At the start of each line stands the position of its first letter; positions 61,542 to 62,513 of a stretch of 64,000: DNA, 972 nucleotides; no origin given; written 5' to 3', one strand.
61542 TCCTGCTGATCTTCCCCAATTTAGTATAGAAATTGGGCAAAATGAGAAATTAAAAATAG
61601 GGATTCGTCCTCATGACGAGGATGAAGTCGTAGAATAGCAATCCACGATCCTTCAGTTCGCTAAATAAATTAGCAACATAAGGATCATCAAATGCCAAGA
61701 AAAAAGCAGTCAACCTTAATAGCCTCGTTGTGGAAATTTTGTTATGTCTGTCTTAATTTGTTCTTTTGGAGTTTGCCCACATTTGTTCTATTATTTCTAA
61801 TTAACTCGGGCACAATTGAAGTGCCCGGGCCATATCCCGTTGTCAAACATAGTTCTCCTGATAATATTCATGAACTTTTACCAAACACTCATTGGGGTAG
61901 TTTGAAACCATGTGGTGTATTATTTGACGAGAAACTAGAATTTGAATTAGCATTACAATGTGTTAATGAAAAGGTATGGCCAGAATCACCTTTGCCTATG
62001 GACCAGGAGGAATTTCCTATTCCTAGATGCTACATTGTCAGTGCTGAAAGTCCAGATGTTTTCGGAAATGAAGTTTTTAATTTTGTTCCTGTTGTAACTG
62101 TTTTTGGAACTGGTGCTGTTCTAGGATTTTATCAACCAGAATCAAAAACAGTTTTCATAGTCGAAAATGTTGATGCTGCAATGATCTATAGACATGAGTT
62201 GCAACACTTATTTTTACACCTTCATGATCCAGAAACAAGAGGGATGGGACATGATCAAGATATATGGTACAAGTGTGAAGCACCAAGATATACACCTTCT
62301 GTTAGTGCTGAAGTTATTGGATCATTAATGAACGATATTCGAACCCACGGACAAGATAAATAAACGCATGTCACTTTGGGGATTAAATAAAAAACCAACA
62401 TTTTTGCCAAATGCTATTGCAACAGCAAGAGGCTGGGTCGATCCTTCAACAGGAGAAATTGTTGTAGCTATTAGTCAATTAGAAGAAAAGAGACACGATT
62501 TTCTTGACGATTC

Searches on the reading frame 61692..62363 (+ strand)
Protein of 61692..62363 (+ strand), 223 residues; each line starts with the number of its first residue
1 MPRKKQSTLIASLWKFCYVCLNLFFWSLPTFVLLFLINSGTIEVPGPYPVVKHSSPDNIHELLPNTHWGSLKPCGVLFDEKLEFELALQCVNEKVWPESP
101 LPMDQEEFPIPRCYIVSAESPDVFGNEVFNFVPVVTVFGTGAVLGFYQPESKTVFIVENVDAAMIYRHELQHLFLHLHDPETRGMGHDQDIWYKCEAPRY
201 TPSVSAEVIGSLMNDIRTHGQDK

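Call 67: find_encoding_contigs(protein=window:61692-62363:+, flank=10000, max_places=2)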
Protein window:61692-62363:+ (223 aa): 6 contigs read that carry it; 2 places shown.
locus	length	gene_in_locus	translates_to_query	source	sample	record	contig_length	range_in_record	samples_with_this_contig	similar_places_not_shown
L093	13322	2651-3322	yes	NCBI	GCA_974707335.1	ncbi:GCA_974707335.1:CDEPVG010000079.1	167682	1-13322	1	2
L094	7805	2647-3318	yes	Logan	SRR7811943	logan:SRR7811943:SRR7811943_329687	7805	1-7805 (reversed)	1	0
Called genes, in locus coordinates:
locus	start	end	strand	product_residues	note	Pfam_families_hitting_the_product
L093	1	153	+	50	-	?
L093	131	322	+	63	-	-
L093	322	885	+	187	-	-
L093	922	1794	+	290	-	PF02739:5_3_exonuc_N, PF09293:RNaseH_C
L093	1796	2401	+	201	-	PF20025:DUF6433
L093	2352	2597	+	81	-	-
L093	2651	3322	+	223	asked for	-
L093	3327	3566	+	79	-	-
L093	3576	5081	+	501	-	-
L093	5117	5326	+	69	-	-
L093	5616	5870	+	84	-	PF09723:Zn_ribbon_8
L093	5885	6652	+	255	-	PF02562:PhoH, PF13604:AAA_30 (faint), PF13245:AAA_19 (weak), PF13401:AAA_22 (weak)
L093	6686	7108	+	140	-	PF18909:dGTP_diPhyd_N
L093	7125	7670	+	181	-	-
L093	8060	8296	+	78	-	-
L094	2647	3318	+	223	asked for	-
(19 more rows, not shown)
